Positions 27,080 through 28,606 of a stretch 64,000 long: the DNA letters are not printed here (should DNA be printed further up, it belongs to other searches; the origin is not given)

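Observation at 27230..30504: SPT-like alpha-oxoamine synthase + ThrC-like PLP enzyme + SDR operon: candidate sphingoid/sulfonolipid (capnine-type) long-chain-base pathway in a chlamydial genome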

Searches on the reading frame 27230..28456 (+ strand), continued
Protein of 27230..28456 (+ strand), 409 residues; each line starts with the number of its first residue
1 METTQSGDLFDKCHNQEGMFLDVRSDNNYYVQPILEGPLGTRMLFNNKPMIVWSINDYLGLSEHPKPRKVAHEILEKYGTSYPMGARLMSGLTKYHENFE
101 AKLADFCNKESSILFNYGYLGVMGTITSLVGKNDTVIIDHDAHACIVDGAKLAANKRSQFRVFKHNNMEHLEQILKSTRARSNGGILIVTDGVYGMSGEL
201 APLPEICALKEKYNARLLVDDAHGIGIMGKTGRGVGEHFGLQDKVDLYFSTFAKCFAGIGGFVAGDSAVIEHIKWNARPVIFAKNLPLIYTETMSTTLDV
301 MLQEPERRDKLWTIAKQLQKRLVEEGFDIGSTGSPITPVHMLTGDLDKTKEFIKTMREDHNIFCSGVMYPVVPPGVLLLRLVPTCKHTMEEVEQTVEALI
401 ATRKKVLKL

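Call 37: search_solved_structures(query=window:27230-28456:+, max_evalue=1e-60, show_alignments=5)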
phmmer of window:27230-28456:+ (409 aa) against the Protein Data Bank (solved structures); distinct sequences matched with E-value up to 1e-60: 6.
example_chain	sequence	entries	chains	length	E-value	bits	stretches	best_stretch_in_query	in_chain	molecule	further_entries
28eh_A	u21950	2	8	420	2.3e-119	402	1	8-406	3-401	Cysteate-C-fatty acyltransferase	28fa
7u7h_A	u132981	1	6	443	4e-109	368.3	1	27-405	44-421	7-keto-8-aminopelargonate synthetase-like enzyme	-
8guh_A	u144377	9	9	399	3.8e-76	259.7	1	30-404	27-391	Serine palmitoyltransferase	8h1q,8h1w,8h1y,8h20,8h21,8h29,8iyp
3a2b_A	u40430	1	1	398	3.9e-76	259.6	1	30-404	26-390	Serine palmitoyltransferase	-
8s1y_A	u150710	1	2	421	4.1e-63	216.7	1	29-402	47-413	8-amino-7-oxononanoate synthase/2-amino-3-ketobutyrate coenzyme A ligase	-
7poa_A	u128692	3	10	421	1.3e-62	215.1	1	29-402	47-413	8-amino-7-oxononanoate synthase/2-amino-3-ketobutyrate coenzyme A ligase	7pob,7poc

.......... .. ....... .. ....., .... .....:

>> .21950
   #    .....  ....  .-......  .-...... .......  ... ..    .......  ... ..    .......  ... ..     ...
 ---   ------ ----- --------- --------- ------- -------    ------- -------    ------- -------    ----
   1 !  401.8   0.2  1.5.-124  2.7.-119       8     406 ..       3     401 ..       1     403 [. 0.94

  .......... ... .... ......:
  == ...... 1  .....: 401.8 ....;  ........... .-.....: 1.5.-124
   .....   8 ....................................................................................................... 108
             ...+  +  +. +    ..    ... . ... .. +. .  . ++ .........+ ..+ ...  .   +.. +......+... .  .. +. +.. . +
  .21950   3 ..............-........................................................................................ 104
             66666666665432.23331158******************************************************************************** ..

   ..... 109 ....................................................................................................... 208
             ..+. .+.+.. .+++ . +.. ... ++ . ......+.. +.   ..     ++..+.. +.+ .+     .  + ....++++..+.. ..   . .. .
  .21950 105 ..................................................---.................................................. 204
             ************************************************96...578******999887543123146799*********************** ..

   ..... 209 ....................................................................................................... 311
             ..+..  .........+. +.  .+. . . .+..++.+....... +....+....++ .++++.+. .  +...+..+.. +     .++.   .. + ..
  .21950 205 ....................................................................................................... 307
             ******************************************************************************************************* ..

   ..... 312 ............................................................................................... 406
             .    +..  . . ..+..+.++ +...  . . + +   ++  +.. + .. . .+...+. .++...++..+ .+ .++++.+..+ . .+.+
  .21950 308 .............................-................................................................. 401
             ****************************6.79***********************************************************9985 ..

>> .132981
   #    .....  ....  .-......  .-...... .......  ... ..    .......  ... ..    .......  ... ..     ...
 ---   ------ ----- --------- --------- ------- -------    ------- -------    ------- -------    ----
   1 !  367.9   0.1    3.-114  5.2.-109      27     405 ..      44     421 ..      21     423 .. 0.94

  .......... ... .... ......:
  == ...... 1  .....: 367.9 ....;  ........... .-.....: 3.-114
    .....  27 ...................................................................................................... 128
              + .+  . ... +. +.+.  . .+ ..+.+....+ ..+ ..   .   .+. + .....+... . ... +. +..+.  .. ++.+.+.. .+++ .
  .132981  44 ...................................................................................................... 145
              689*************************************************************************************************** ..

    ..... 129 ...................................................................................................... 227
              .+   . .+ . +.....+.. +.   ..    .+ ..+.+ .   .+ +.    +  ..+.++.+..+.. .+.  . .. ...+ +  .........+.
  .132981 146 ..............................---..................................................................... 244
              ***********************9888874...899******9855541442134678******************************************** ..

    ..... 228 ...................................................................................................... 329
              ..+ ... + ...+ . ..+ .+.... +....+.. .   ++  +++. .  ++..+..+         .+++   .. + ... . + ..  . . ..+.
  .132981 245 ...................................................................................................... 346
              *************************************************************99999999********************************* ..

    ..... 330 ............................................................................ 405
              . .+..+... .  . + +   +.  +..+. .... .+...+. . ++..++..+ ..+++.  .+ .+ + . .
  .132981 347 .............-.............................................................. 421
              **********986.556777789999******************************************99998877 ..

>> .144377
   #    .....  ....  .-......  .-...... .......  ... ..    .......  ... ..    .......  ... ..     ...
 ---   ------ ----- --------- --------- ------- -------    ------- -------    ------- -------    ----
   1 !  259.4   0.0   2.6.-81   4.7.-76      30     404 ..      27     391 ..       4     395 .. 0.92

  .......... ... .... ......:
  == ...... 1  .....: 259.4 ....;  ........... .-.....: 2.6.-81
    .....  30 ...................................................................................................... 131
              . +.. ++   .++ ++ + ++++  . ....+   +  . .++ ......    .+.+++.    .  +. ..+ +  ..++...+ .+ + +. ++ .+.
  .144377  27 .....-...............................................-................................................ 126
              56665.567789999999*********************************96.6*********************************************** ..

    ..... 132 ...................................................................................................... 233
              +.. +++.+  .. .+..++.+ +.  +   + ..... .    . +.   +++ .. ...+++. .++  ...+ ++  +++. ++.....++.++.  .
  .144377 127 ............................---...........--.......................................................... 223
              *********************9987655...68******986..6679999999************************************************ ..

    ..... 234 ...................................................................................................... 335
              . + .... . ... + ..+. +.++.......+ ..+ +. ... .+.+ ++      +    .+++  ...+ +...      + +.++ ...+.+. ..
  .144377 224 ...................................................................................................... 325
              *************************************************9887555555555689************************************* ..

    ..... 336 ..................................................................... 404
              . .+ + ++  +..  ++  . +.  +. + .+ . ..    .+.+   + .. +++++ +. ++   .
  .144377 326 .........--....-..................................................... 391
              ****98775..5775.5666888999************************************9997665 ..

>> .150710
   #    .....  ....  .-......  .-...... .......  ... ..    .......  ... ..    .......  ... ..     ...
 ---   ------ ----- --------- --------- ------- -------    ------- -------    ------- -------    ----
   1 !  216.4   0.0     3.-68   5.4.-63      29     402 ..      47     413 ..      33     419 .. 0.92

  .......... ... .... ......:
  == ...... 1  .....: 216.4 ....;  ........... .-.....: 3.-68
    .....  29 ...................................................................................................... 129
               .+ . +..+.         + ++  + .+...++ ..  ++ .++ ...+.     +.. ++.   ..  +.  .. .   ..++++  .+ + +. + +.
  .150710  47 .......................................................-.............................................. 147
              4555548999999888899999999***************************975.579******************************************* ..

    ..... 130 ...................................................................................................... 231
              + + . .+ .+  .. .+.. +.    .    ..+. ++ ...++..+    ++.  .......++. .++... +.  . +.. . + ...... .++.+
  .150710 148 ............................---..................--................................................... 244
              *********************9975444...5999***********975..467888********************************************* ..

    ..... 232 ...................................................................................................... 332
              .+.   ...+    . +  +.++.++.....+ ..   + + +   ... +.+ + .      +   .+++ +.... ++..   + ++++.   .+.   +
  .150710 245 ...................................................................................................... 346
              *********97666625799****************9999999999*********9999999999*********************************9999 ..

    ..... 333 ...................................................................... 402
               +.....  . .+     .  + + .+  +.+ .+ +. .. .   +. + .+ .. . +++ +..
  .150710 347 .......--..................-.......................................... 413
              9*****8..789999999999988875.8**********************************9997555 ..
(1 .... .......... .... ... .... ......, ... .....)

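Call 60: find_encoding_contigs(protein=P0165, flank=8000, max_places=1)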
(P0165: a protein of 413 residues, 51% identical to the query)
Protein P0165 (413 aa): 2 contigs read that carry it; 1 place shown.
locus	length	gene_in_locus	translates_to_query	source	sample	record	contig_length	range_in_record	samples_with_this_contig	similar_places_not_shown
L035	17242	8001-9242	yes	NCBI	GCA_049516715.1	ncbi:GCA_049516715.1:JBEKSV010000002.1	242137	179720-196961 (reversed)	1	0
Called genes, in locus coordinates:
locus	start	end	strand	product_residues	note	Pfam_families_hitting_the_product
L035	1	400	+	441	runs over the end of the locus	PF01979:Amidohydro_1, PF07969:Amidohydro_3 (faint)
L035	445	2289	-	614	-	PF01547:SBP_bac_1, PF13416:SBP_bac_8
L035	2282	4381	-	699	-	PF13428:TPR_14 (faint), PF13432:TPR_16 (weak), PF00515:TPR_1 (weak), PF07719:TPR_2 (weak), PF14559:TPR_19 (weak)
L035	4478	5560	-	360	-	PF03601:Cons_hypoth698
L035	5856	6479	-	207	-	PF00440:TetR_N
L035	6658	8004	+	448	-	PF00291:PALP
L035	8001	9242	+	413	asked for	PF00155:Aminotran_1_2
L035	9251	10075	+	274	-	PF00106:adh_short, PF01370:Epimerase, PF08659:KR, PF13460:NAD_binding_10, PF13561:adh_short_C2, PF08643:DUF1776 (weak)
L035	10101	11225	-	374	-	PF13473:Cupredoxin_1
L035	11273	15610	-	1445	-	PF01869:BcrAD_BadFG, PF09989:DUF2229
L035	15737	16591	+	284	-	PF00037:Fer4 (weak), PF12797:Fer4_2 (faint), PF12837:Fer4_6 (faint), PF12838:Fer4_7, PF13187:Fer4_9, PF13237:Fer4_10, PF14697:Fer4_21, PF00037:Fer4 (weak)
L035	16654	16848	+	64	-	PF12838:Fer4_7 (faint), PF00037:Fer4 (weak)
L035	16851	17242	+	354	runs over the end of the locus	PF01073:3Beta_HSD, PF01370:Epimerase, PF02719:Polysacc_synt_2 (faint), PF04321:RmlD_sub_bind, PF16363:GDP_Man_Dehyd (faint), PF13460:NAD_binding_10, PF07993:NAD_binding_4 (weak)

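Call 61: find_encoding_contigs(protein=P0201, flank=8000, max_places=1)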
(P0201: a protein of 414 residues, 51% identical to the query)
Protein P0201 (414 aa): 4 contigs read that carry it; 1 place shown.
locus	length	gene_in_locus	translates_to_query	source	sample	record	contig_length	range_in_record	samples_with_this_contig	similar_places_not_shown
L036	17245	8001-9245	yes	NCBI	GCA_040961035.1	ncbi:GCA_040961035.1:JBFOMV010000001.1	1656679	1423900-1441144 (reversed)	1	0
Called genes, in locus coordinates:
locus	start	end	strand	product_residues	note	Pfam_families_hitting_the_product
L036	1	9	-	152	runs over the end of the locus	-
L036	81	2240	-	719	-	PF05226:CHASE2, PF00211:Guanylate_cyc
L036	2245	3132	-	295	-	PF01435:Peptidase_M48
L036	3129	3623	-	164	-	PF06347:SH3_4 (weak), PF08239:SH3_3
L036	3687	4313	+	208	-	PF00440:TetR_N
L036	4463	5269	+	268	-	PF00005:ABC_tran, PF13604:AAA_30 (weak)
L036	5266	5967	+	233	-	PF02492:cobW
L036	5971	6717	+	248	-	PF04060:FeS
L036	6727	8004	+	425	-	PF00291:PALP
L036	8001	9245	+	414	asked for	PF00155:Aminotran_1_2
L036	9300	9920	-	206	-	PF06197:DUF998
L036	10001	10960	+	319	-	PF12849:PBP_like_2, PF12727:PBP_like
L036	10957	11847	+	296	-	PF00528:BPD_transp_1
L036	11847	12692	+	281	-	PF00528:BPD_transp_1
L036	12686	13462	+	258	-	PF00005:ABC_tran, PF13304:AAA_21 (weak)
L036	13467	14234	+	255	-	PF00005:ABC_tran, PF13304:AAA_21 (faint)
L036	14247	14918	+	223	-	PF01895:PhoU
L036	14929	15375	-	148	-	PF00011:HSP20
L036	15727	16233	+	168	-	PF00011:HSP20 (weak)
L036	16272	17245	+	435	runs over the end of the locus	PF00768:Peptidase_S11, PF02113:Peptidase_S13 (faint), PF13354:Beta-lactamase2, PF07943:PBP5_C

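Call 62: search_protein_families(library=ncbifam, proteins=[L035:6658-8001:+, L036:6727-8001:+, L035:9251-10072:+, L035:4478-5557:-], max_evalue=1e-8)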
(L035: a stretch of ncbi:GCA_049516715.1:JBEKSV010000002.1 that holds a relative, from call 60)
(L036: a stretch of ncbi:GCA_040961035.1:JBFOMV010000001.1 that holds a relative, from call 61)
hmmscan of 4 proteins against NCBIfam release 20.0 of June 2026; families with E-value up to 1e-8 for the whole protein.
L035:6658-8001:+ (448 aa): 2 families
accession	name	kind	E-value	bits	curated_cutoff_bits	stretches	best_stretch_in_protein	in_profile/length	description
TIGR03844.1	cysteate_syn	equivalog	6.7e-138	459.8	324.9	1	21-423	1-395/398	cysteate synthase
NF006050.0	PRK08197.1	equivalog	2.2e-15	56.4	303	1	23-407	9-381/406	threonine synthase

L036:6727-8001:+ (425 aa): 2 families
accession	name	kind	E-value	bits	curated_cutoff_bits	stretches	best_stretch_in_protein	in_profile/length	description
TIGR03844.1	cysteate_syn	equivalog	2.9e-136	454.4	324.9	1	3-398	1-395/398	cysteate synthase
NF006050.0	PRK08197.1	equivalog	2.2e-14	53.1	303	1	5-382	9-381/406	threonine synthase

L035:9251-10072:+ (274 aa): 198 families (the best 25 are shown)
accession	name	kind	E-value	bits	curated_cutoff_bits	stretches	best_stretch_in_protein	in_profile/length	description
NF004823.0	PRK06179.1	subfamily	1.3e-59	201.9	310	1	14-272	8-269/271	oxidoreductase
NF004826.0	PRK06182.1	subfamily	1.1e-48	166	305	1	14-268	7-271/274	oxidoreductase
NF005372.1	PRK06914.1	subfamily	6.6e-46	156.8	320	1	14-270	5-277/279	SDR family oxidoreductase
NF006114.0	PRK08263.1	subfamily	4.6e-45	154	290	1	15-237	7-236/280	short chain dehydrogenase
NF004824.0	PRK06180.1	subfamily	6.4e-43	146.9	298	1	14-244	7-247/279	oxidoreductase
NF006073.0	PRK08219.1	equivalog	8.5e-39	133.6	218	1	14-202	6-192/227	SDR family oxidoreductase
NF004649.0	PRK05993.1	equivalog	6.2e-38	130.6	387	1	14-267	7-274/277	SDR family oxidoreductase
NF006776.0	PRK09291.1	equivalog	8.2e-38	130.5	265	1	13-186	4-180/257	SDR family oxidoreductase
NF049977.1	KDhSphingRedKdsR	equivalog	8.2e-37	127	400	1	15-268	7-265/267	3-ketodihydrosphingosine reductase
NF005878.0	PRK07825.1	subfamily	5.9e-36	124.2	287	1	15-187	13-190/278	short chain dehydrogenase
NF004284.0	PRK05693.1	equivalog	1.5e-35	123.2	326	1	14-271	4-269/274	SDR family oxidoreductase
NF009466.0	PRK12826.1-2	subfamily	5e-35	121.1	222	1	13-187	5-190/248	3-oxoacyl-ACP reductase FabG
NF005559.1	PRK07231.1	subfamily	3.7e-34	118.4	215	1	14-192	7-194/249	glucose 1-dehydrogenase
NF006118.0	PRK08264.1-4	subfamily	1e-33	116.8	279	1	14-220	8-217/244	SDR family oxidoreductase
NF006119.0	PRK08264.1-5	subfamily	2.2e-33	115.7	249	1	13-178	8-168/233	SDR family oxidoreductase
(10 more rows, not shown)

L035:4478-5557:- (359 aa): 1 family
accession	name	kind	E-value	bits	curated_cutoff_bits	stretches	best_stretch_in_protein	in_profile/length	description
TIGR00698.1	TIGR00698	subfamily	3.1e-29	102.3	232.6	1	26-346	15-327/335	YeiH family putative sulfate export transporter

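Call 65: find_homologous_proteins(query=L035:6658-8001:+, max_evalue=1e-30)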
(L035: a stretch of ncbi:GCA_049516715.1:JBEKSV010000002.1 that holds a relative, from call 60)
Query L035:6658-8001:+ (448 aa): 7999 proteins with E <= 1e-30 among 8000 candidates; the best 120 are listed.
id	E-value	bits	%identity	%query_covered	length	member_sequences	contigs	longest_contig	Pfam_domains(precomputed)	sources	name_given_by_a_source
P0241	5.5e-297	1003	98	100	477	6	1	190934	PF00291.32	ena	-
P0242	4.2e-251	851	84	100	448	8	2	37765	PF00291.32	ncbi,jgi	ncbi:MAG: cysteate synthase [Spirochaetia bacterium]|jgi:cysteate synthase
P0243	3.0e-250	849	83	100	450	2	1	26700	PF00291.32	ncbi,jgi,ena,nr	ncbi:MAG TPA: cysteate synthase [Spirochaetia bacterium]|nr:cysteate synthase [Spirochaetia bacteriu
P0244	2.5e-247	839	82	100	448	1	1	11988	PF00291.32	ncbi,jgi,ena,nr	ncbi:MAG TPA: cysteate synthase [Spirochaetia bacterium]|nr:cysteate synthase [Spirochaetia bacteriu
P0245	4.7e-244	828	81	100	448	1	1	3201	PF00291.32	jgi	-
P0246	3.7e-243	825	82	100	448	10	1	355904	PF00291.32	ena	-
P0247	3.5e-242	822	81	100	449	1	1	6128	PF00291.32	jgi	jgi:cysteate synthase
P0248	7.7e-242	821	81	100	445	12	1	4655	PF00291.32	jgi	-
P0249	2.2e-240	816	81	99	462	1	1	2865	PF00291.32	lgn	-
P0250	4.2e-236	802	80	98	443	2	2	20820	PF00291.32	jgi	jgi:cysteate synthase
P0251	1.8e-235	800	81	96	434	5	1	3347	PF00291.32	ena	-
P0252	2.4e-225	767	76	100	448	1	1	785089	PF00291.32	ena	-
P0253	1.5e-224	764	78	96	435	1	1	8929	PF00291.32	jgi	jgi:cysteate synthase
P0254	2.0e-223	760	85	89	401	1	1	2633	PF00291.32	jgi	jgi:cysteate synthase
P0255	1.7e-216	737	75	100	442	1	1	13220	PF00291.32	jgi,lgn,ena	-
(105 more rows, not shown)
